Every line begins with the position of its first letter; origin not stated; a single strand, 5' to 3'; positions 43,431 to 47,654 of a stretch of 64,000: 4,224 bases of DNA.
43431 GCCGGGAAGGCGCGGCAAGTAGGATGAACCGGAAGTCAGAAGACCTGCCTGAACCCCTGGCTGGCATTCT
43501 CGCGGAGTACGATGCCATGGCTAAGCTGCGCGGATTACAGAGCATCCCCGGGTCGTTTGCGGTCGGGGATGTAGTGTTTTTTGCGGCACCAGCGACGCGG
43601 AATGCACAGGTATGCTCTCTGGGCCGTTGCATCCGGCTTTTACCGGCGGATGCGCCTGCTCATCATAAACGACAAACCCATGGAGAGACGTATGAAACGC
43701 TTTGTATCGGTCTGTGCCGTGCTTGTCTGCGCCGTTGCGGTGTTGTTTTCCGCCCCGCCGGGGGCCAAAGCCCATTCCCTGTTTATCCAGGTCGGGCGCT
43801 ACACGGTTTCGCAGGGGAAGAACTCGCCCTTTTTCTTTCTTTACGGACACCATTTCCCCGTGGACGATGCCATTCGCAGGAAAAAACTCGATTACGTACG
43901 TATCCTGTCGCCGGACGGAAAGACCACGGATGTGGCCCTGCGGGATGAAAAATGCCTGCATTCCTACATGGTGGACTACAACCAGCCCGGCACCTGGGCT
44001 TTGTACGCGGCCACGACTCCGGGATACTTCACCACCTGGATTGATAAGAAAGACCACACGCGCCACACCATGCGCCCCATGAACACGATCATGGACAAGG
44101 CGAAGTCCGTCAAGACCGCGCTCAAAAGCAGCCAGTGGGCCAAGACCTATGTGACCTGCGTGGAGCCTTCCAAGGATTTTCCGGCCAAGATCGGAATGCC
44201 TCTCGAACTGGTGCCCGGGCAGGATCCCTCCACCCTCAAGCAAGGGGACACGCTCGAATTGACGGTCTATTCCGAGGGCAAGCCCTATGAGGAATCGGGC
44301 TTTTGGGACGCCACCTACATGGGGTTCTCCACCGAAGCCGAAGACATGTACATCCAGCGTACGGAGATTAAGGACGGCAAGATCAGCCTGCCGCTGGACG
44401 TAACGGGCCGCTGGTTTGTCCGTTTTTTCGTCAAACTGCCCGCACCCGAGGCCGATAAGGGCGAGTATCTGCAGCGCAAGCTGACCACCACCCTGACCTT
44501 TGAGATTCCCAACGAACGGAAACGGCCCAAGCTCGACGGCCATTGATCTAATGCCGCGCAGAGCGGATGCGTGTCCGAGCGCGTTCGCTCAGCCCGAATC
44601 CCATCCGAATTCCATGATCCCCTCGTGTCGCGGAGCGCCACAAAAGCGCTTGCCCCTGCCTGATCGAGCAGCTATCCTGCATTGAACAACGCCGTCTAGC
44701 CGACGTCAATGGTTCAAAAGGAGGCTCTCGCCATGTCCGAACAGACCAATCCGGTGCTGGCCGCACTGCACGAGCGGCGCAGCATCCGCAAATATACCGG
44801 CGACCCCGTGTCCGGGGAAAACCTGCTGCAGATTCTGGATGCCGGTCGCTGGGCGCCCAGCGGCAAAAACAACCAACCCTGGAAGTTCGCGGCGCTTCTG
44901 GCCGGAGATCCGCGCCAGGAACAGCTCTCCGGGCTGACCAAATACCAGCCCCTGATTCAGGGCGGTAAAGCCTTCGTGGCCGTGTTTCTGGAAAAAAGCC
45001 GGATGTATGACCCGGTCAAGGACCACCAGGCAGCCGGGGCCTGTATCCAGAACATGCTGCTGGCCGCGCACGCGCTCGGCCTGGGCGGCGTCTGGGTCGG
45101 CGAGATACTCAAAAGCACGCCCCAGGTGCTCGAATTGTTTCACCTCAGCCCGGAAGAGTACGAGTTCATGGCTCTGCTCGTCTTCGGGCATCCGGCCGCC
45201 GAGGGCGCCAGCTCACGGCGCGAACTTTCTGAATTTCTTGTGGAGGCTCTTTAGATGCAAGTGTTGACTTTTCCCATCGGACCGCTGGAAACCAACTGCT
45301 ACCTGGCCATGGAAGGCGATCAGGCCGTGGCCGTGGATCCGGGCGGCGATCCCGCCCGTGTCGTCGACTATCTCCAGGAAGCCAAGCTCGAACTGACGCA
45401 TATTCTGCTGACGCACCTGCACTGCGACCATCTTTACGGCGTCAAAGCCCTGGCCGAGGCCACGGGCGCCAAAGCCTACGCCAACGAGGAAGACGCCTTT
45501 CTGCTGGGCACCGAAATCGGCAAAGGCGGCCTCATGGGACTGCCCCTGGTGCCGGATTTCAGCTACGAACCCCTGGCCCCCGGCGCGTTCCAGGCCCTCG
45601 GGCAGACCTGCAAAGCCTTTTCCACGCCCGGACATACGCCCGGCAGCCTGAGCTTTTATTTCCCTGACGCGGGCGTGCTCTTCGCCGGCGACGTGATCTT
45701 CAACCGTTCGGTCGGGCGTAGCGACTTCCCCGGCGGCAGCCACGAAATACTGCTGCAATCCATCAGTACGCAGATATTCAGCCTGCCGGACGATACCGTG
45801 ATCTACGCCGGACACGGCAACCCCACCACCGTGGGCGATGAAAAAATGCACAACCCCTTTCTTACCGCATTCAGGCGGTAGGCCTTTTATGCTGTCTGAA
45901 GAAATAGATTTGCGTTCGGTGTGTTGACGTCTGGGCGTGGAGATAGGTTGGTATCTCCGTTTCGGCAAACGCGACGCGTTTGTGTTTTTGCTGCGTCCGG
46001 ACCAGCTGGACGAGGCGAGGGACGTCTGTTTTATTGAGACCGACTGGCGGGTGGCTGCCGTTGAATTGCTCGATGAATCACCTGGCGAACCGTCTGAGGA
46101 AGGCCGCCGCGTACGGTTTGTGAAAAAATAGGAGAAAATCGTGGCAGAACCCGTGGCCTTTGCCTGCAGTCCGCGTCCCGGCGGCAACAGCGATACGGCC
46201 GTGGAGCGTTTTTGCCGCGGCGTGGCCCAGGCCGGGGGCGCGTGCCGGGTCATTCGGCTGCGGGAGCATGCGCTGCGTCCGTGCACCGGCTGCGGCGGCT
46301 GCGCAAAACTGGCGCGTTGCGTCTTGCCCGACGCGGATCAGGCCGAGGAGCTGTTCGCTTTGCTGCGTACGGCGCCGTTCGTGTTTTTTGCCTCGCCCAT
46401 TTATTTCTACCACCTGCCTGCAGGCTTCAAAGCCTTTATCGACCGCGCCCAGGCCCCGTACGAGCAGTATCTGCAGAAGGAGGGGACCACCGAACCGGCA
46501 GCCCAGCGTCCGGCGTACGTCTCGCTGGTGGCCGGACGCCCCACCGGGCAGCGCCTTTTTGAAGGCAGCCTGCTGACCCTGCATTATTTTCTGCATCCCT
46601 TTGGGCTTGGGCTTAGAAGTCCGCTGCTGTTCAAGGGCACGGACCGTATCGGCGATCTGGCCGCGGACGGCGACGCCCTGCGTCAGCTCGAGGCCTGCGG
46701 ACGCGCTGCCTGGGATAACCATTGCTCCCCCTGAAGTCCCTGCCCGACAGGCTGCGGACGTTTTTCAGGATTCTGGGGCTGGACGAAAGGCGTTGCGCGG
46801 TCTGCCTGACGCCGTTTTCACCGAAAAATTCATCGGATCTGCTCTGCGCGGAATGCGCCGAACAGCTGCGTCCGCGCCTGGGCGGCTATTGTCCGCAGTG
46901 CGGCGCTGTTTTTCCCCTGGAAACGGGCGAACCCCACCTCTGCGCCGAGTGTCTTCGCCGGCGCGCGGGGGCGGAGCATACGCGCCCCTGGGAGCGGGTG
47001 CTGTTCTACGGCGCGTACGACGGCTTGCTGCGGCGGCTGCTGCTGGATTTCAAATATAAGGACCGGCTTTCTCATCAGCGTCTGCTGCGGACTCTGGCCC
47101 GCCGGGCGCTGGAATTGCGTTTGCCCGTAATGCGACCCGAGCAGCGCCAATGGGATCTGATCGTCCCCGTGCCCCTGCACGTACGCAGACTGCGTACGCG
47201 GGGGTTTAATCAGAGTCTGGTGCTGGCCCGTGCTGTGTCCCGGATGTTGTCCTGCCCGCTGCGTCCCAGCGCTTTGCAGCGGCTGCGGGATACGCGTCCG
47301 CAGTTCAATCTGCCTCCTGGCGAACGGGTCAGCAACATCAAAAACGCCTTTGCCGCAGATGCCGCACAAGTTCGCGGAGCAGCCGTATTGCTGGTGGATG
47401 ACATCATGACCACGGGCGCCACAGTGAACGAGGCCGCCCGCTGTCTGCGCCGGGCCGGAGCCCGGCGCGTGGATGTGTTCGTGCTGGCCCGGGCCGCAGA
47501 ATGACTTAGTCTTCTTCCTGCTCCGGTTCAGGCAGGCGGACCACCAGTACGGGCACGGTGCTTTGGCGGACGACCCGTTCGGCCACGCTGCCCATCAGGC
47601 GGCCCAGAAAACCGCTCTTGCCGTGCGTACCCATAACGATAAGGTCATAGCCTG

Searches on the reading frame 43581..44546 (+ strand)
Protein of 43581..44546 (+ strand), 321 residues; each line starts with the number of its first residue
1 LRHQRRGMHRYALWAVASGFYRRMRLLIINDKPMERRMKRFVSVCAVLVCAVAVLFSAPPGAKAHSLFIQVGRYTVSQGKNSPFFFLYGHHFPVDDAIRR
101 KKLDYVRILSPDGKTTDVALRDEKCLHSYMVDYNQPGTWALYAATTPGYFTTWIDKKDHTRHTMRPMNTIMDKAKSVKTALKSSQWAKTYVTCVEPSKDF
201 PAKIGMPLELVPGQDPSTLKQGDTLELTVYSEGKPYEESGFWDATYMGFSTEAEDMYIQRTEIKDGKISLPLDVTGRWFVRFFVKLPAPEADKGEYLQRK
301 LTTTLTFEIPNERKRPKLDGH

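Call 4: search_protein_families(library=pfam, proteins=[window:43581-44546:+], max_evalue=0.01)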
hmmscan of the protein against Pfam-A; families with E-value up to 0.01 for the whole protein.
window:43581-44546:+ (321 aa): 1 family
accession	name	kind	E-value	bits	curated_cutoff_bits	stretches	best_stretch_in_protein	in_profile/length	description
PF10670.15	DUF4198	-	1.3e-38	133.6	34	1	62-282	1-205/209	Domain of unknown function (DUF4198)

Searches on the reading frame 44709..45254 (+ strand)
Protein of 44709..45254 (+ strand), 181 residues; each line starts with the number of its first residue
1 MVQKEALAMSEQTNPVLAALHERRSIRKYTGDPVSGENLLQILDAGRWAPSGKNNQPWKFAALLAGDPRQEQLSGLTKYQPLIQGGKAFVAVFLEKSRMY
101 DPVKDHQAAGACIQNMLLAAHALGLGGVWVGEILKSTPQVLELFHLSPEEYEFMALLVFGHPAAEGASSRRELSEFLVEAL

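Call 18: search_protein_families(library=pfam, proteins=[window:44709-45254:+], max_evalue=0.001)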
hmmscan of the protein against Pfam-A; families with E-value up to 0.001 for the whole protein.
window:44709-45254:+ (181 aa): 2 families
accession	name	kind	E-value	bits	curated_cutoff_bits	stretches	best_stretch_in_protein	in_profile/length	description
PF00881.29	Nitroreductase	-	1.1e-27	97.7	23.5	2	22-63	3-44/167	Nitroreductase family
PF14512.11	TM1586_NiRdase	-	1.3e-10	41.7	27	0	105-172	80-143/215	Putative TM nitroreductase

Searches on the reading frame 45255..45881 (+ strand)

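Call 18: search_protein_families(library=pfam, proteins=[window:45255-45881:+], max_evalue=0.001)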
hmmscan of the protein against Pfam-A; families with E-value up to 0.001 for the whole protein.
window:45255-45881:+ (208 aa): 3 families
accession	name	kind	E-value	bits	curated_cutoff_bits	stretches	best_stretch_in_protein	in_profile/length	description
PF00753.33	Lactamase_B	-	4.4e-30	105.5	22.7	1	9-187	2-196/196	Metallo-beta-lactamase superfamily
PF19583.5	ODP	-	2e-05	25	27.2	1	12-148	2-137/194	ODP family beta lactamase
PF12706.13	Lactamase_B_2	-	0.00041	20.4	27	1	46-78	30-64/200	Beta-lactamase superfamily domain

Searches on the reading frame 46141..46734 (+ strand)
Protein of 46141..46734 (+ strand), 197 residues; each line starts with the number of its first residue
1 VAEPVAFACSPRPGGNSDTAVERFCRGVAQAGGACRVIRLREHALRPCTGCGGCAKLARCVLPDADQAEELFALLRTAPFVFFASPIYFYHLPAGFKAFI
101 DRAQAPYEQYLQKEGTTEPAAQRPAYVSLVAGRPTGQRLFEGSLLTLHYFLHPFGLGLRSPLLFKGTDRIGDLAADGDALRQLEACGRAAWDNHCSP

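Call 18: search_protein_families(library=pfam, proteins=[window:46141-46734:+], max_evalue=0.001)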
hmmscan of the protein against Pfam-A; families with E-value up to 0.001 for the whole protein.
window:46141-46734:+ (197 aa): 2 families
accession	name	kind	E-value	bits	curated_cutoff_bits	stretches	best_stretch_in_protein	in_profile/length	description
PF03358.20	FMN_red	-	1.4e-14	54.3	24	1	5-137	4-122/152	NADPH-dependent FMN reductase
PF02525.22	Flavodoxin_2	-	2.7e-10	40.7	27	1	9-179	8-190/198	Flavodoxin-like fold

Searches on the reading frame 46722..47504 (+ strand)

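Call 18: search_protein_families(library=pfam, proteins=[window:46722-47504:+], max_evalue=0.001)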
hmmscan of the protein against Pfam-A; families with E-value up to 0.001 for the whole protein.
window:46722-47504:+ (260 aa): 2 families
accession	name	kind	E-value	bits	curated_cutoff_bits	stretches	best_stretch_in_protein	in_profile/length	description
PF00156.33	Pribosyltran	-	9e-11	41.8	26.3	1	165-258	40-126/158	Phosphoribosyl transferase domain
PF18912.6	DZR_2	-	1.3e-06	28.5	27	1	23-78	8-56/56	Double zinc ribbon domain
